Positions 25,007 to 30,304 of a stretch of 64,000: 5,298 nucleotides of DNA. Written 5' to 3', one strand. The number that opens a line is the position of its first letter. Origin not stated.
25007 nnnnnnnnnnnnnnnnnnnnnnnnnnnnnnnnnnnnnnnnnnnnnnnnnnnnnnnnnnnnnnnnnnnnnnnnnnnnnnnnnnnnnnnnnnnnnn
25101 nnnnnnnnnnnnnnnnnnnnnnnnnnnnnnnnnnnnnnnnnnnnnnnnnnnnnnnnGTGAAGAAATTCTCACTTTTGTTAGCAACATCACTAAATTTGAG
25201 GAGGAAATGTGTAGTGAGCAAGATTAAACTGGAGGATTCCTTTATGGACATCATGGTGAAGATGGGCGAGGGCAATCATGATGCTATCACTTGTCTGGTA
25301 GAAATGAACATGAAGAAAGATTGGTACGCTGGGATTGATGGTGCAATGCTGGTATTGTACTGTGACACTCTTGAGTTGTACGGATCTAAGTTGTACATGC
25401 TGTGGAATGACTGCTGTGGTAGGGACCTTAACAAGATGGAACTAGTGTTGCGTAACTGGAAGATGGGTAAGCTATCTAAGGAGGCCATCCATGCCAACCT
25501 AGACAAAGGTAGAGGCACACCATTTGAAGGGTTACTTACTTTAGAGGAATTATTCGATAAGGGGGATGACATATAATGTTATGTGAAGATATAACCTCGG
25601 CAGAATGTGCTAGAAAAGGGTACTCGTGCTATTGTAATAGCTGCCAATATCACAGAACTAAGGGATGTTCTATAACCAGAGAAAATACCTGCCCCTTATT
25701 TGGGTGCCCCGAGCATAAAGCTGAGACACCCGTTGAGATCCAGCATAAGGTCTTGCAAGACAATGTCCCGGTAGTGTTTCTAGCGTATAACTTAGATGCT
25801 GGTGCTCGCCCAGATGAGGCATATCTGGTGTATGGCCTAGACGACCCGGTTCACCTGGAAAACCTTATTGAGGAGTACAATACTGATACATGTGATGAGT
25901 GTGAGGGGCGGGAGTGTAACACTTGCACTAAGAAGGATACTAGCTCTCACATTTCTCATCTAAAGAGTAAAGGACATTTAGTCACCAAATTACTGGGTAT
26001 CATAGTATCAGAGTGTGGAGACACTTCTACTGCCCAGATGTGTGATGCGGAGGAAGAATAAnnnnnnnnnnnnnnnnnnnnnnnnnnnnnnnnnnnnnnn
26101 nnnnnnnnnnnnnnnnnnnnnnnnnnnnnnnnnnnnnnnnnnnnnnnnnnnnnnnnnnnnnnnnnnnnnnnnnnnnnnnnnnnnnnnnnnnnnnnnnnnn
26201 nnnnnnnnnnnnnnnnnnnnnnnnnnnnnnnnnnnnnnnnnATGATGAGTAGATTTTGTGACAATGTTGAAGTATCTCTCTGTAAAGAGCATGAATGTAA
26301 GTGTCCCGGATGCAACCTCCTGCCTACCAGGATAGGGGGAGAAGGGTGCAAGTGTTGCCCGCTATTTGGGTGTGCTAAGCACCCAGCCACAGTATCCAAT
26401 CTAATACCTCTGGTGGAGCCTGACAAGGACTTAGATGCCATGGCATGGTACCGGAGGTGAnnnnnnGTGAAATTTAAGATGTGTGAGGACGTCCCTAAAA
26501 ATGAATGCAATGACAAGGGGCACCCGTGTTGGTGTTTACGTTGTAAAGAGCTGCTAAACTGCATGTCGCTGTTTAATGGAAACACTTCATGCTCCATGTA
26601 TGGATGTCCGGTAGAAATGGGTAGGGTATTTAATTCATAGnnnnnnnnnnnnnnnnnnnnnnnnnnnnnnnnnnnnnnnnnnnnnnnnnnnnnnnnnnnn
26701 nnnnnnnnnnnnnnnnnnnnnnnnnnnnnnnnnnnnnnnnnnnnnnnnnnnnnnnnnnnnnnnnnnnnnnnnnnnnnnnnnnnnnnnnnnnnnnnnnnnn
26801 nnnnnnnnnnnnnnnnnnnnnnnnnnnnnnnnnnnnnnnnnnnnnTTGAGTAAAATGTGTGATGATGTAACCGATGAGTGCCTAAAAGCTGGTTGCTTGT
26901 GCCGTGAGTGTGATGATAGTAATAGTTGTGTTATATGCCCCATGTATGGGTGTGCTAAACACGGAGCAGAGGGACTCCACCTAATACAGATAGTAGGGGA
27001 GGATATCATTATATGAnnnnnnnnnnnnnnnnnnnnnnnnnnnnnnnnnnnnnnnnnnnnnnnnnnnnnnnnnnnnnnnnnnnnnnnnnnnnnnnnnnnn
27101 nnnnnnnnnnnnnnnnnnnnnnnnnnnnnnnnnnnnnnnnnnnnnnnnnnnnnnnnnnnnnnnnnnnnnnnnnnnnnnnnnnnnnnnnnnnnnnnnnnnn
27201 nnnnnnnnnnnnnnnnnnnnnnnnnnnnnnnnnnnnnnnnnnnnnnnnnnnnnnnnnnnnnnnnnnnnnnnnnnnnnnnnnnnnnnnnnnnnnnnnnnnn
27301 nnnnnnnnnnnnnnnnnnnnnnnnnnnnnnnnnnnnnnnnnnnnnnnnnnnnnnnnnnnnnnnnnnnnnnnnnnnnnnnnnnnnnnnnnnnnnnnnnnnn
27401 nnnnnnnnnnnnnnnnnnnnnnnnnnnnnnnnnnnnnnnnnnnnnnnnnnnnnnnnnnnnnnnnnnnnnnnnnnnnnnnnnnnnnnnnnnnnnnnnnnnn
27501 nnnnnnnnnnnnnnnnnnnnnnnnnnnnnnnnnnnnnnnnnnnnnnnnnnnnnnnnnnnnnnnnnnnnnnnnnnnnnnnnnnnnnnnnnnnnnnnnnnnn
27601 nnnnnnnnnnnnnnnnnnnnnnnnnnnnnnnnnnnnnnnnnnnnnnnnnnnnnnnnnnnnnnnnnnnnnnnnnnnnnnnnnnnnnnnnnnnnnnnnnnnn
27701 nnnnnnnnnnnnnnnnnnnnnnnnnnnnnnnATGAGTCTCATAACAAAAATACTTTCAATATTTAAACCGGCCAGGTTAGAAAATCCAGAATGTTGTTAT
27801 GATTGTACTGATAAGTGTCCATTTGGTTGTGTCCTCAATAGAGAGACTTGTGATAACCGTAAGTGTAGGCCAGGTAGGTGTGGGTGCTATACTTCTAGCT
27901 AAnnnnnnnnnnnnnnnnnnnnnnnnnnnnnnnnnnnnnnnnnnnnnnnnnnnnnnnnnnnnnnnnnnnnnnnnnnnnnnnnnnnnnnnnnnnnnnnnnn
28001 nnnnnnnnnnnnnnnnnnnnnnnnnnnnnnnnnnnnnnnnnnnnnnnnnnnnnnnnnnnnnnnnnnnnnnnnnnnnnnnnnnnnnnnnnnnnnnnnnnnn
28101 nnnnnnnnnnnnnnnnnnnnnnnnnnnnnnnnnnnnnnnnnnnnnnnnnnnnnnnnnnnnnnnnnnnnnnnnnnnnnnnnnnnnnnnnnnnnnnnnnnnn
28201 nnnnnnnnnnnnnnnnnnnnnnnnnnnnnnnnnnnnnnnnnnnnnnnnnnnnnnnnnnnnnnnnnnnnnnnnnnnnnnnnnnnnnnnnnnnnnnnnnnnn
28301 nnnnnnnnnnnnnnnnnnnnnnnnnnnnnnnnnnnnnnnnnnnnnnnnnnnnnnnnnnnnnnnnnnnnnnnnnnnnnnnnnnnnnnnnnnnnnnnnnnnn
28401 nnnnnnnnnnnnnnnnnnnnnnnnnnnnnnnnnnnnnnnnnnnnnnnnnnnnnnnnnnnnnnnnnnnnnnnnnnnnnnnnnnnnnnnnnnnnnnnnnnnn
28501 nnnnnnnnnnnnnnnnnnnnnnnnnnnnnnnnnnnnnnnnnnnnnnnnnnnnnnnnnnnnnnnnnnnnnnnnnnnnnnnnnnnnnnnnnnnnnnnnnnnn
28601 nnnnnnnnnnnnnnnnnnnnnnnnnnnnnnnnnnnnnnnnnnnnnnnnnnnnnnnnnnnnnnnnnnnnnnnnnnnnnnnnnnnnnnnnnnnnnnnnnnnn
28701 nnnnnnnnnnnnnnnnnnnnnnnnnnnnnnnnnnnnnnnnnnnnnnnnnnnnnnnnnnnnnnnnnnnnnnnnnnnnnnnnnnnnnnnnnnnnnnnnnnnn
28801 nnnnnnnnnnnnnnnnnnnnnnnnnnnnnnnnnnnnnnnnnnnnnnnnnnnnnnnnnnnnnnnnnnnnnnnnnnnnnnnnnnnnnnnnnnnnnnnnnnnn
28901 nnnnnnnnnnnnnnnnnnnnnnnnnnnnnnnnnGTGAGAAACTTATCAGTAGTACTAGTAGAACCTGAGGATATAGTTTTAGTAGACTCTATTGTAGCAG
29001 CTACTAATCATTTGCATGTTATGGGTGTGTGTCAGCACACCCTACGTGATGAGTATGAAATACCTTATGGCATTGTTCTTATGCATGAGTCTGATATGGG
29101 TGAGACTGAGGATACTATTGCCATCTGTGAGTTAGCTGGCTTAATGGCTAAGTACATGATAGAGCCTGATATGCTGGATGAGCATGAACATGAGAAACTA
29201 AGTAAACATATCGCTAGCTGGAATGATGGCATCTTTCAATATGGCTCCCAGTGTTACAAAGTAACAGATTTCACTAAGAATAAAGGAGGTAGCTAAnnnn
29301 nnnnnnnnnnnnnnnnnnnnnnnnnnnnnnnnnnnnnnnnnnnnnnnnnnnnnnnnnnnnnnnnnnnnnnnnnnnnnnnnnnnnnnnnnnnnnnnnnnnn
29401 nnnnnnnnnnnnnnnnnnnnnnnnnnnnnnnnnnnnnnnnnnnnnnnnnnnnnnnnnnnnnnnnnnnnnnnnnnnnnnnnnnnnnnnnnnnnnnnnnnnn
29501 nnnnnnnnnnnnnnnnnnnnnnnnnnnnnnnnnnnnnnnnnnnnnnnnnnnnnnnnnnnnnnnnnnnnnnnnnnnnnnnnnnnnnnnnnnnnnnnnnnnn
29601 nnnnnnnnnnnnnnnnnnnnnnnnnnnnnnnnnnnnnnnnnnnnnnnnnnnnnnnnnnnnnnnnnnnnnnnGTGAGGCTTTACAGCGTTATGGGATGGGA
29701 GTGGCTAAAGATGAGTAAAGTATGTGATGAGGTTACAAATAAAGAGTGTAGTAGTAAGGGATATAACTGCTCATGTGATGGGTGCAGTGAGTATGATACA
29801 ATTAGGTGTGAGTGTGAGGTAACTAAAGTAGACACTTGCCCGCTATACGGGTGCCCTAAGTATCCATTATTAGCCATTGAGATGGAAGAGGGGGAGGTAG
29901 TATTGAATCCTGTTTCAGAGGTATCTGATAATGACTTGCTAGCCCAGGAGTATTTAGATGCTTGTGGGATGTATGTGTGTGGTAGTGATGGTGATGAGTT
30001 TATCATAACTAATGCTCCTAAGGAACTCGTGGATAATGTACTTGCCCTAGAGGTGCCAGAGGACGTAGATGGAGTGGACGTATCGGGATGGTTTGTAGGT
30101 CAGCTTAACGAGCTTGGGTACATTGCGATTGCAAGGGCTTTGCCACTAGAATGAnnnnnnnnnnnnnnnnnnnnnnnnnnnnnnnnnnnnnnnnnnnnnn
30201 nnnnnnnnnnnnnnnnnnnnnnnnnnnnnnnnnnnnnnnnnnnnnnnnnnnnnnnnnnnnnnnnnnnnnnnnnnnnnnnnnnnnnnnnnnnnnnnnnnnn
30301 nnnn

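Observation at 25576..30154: Tandem array of about 10 small Cys-rich paralogs sharing a C-terminal CP(L/M)(Y/F)GCPKH motif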

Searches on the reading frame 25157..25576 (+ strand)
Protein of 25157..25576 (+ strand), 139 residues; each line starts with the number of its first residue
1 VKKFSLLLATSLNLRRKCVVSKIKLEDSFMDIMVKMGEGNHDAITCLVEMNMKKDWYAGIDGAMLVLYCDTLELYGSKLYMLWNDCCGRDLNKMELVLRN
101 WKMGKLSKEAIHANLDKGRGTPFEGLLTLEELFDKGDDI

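Call 10: search_protein_families(library=phrogs, max_evalue=0.001, proteins=[window:25157-25576:+])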
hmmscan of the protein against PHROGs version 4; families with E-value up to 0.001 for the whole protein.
window:25157-25576:+ (139 aa): 0 families

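Call 76: search_protein_families(library=pfam, max_evalue=0.001, proteins=[window:25214-25576:+])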
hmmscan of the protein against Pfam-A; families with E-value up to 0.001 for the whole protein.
window:25214-25576:+ (120 aa): 0 families

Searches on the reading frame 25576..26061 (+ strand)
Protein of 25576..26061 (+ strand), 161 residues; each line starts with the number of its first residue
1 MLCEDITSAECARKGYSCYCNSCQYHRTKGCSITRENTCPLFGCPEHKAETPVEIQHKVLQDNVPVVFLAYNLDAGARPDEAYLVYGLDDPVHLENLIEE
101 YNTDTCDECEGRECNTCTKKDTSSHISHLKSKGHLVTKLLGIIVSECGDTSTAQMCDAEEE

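Call 4: search_protein_families(library=pfam, max_evalue=1, proteins=[window:25576-26061:+])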
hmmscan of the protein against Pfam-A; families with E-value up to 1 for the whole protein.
window:25576-26061:+ (161 aa): 0 families

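Call 5: search_protein_families(library=phrogs, max_evalue=1, proteins=[window:25576-26061:+])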
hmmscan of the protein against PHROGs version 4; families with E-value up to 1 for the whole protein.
window:25576-26061:+ (161 aa): 0 families

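Call 64: search_dna_similar(query=window:25576-26061:+, collection=phages, mode=protein, max_evalue=10, max_rows=20)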
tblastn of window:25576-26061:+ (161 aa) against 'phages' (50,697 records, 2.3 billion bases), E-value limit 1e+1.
Records with a match: 2; places in all: 2; records where one place covers at least 80% of the query: 0.
Best place of each record, by identity: <60% 2.
By first word of the organism name: Caulobacter 2.
By host as written in the record: Caulobacter crescentus CB15 2.
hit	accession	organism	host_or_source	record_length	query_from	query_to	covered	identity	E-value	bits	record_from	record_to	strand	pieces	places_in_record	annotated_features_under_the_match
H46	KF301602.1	Caulobacter phage Cr30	Caulobacter crescentus CB15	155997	82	116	22%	37.1%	1e+0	35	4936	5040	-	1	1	glycosyl transferase, family 2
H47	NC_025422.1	Caulobacter phage Cr30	Caulobacter crescentus CB15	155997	82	116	22%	37.1%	1e+0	35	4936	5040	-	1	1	glycosyltransferase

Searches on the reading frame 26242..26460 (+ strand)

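Call 4: search_protein_families(library=pfam, max_evalue=1, proteins=[window:26242-26460:+])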
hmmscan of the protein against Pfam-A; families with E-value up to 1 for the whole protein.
window:26242-26460:+ (72 aa): 0 families

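Call 5: search_protein_families(library=phrogs, max_evalue=1, proteins=[window:26242-26460:+])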
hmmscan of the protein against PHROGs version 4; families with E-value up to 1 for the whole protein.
window:26242-26460:+ (72 aa): 1 family
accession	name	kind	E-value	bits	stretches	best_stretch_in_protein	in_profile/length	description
phrog_31675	-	unknown function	0.27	12.6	1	11-35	10-35/79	-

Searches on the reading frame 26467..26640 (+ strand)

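Call 4: search_protein_families(library=pfam, max_evalue=1, proteins=[window:26467-26640:+])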
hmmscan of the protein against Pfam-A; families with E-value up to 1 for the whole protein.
window:26467-26640:+ (57 aa): 1 family
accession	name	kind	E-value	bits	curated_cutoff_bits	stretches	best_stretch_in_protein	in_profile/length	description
PF25365.1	DUF7881_N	-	0.2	12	27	1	4-44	67-107/135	Domain of unknown function (DUF7881) N-terminal domain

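Call 5: search_protein_families(library=phrogs, max_evalue=1, proteins=[window:26467-26640:+])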
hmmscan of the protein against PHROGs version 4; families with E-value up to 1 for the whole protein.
window:26467-26640:+ (57 aa): 0 families

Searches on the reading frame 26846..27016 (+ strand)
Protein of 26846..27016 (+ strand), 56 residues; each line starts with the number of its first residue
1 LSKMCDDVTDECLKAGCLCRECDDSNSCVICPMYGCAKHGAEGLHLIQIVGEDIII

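Call 4: search_protein_families(library=pfam, max_evalue=1, proteins=[window:26846-27016:+])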
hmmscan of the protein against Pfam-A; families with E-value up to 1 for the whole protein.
window:26846-27016:+ (56 aa): 0 families

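Call 5: search_protein_families(library=phrogs, max_evalue=1, proteins=[window:26846-27016:+])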
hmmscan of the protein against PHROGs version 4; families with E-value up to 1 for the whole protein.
window:26846-27016:+ (56 aa): 1 family
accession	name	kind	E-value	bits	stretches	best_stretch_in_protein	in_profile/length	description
phrog_5457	-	unknown function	0.041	14.9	1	18-40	8-30/85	-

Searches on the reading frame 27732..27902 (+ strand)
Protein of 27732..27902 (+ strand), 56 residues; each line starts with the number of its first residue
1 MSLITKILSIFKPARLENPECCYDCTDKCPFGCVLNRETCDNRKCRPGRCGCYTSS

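Call 4: search_protein_families(library=pfam, max_evalue=1, proteins=[window:27732-27902:+])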
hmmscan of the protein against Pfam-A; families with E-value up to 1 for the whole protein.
window:27732-27902:+ (56 aa): 0 families

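Call 5: search_protein_families(library=phrogs, max_evalue=1, proteins=[window:27732-27902:+])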
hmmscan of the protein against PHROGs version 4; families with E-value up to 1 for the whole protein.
window:27732-27902:+ (56 aa): 1 family
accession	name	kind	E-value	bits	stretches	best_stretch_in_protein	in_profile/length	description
phrog_33749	-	unknown function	0.22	11.9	1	17-45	160-189/236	-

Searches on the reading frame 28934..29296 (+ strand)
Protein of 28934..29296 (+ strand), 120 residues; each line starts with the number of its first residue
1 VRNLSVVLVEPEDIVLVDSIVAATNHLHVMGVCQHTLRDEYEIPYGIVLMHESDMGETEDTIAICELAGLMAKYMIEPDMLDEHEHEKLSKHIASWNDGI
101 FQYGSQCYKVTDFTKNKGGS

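Call 10: search_protein_families(library=phrogs, max_evalue=0.001, proteins=[window:28934-29296:+])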
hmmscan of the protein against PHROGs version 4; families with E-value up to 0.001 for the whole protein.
window:28934-29296:+ (120 aa): 1 family
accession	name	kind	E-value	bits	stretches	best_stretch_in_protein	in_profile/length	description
phrog_9963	-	unknown function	0.00093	20.2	0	13-75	27-90/95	-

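Call 76: search_protein_families(library=pfam, max_evalue=0.001, proteins=[window:28934-29296:+])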
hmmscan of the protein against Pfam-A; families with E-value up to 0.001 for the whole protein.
window:28934-29296:+ (120 aa): 0 families

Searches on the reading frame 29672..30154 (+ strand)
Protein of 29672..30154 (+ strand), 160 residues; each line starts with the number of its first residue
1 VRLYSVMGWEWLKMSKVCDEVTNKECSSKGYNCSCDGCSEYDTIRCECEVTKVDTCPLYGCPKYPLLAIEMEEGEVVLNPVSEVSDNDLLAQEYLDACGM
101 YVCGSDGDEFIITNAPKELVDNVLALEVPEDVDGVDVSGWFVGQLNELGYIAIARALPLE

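Call 4: search_protein_families(library=pfam, max_evalue=1, proteins=[window:29672-30154:+])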
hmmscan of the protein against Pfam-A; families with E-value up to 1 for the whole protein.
window:29672-30154:+ (160 aa): 1 family
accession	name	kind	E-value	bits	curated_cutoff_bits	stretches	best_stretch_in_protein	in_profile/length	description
PF09116.15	gp45-slide_C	-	0.24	11.9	25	1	67-119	24-75/105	gp45 sliding clamp, C terminal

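Call 5: search_protein_families(library=phrogs, max_evalue=1, proteins=[window:29672-30154:+])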
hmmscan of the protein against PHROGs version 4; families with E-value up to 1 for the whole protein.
window:29672-30154:+ (160 aa): 2 families
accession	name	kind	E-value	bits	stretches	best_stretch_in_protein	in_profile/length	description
phrog_37176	-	unknown function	0.22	12.8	1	117-137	2-22/48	-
phrog_16756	-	unknown function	0.69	11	0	93-104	22-33/58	-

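Call 50: find_homologous_proteins(query=window:29711-30154:+, max_evalue=0.01)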
Query window:29711-30154:+ (147 aa): 3 proteins with E <= 0.01 among 31 candidates.
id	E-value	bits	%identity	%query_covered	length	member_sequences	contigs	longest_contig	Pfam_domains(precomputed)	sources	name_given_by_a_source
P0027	1.0e-93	329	100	100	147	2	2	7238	-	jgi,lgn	-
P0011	7.6e-36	141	51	95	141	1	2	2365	-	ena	-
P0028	1.1e-33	134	50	93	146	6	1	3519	-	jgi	-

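Call 58: predict_structure(alignment_id=A5)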
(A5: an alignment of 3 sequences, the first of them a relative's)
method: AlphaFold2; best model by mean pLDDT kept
length: 147 residues; sequences in the alignment: 3
mean_pLDDT: 51.2   pTM: 0.51
mean pLDDT of the five models: 51.2, 48.3, 48.1, 46.9, 42.1
residues with pLDDT >= 90: 0; 70-90: 28; 50-70: 41; < 50: 78
segments of 3 or more residues with pLDDT < 50: 1-52, 61-72, 84-92, 145-147
pLDDT, mean of each block of 10 residues (from residue 1): 32 39 33 34 32 58 35 50 49 61 71 78 71 73 52
secondary structure, 60 per line:
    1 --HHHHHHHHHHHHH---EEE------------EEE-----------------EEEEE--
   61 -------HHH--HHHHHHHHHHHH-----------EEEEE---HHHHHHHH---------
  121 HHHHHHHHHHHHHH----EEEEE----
elements in order: H3-15 E19-21 E34-36 E54-58 H73-84 E96-100 H104-111 H121-134 E139-143

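Call 62: fold_search(model_id=the predicted structure, library=pdb)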
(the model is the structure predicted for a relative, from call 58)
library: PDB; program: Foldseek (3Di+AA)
matches with E <= 10: 39; with E <= 0.001: 0
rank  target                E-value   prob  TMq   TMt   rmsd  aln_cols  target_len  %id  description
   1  6uxt_C                1.9e+00  0.02  0.15  0.14  18.1       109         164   17  Crystal structure of unknown function protein yfdX from Shigella flexneri (released 2019-11-20)
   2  6uxt_A                2.3e+00  0.02  0.15  0.13  18.3       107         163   14  Crystal structure of unknown function protein yfdX from Shigella flexneri (released 2019-11-20)
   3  3h2d_B                2.5e+00  0.04  0.16  0.15  11.3        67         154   16  Crystal structure of a chemotactic chec-like protein (so_3915) from shewanella oneidensis mr-1 at 1.86 A resolution (released 2009-04-28)
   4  9hcg_p                3.2e+00  0.02  0.15  0.15  17.0        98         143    8  Mouse mitoribosome large subunit assembly intermediate bound to NSUN4, METRF4, MRM2, GTPBP7 and MALSU1-L0R8F8-mt-ACP c (released 2025-06-18)
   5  9uwh_p                3.2e+00  0.02  0.14  0.15  17.3        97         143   11  human mitoribosome trapped by retapamulin (released 2025-10-29)
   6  6a09_A                3.2e+00  0.02  0.15  0.13  17.9       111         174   13  Salmonella Typhi YfdX in the P222 space group (released 2019-02-06)
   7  9hce_p                3.4e+00  0.04  0.14  0.18   9.8        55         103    9  Mouse mitoribosome large subunit assembly intermediate (without uL16m) bound to MRM3 dimer and the MALSU-L0R8F8-mt-ACP (released 2025-06-18)
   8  3dza_C                3.4e+00  0.01  0.12  0.10  18.3       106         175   11  Crystal structure of a putative membrane protein of unknown function (yfdx) from klebsiella pneumoniae subsp. at 1.65  (released 2008-08-12)
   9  3j9m_p                3.6e+00  0.02  0.15  0.17  16.8        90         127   12  Structure of the human mitochondrial ribosome (class 1) (released 2015-04-15)
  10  6a09_B                4.9e+00  0.01  0.15  0.13  17.3       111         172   12  Salmonella Typhi YfdX in the P222 space group (released 2019-02-06)
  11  5l39_C                5.2e+00  0.02  0.18  0.15  11.8       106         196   16  The structure of the fused permuted hexameric shell protein MSM0275 from the RMM microcompartment (released 2016-12-14)
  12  6vlz_p                5.6e+00  0.03  0.15  0.14   9.3        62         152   11  Structure of the human mitochondrial ribosome-EF-G1 complex (ClassI) (released 2020-08-05)
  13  4fmt_B                5.9e+00  0.02  0.14  0.11  10.6        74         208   14  Crystal structure of a ChpT protein (CC_3470) from Caulobacter crescentus CB15 at 2.30 A resolution (released 2012-07-25)
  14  8ieo                  6.3e+00  0.02  0.13  0.03  10.6        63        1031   17  Cryo-EM structure of ATP13A2 in the nominal E1P state (released 2023-12-20)
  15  9e9c_p                6.3e+00  0.01  0.15  0.16  16.6        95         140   10  Mouse mitoribosome large subunit assembly intermediate bound to NSUN4, METRF4, GTPBP7, GTPBP10 and the MALSU1-L0R8F8-m (released 2025-08-06)
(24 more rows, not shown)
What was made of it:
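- Tried and rejected: Foldseek against the PDB gave E above 1 and TM below 0.25 (call 62).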
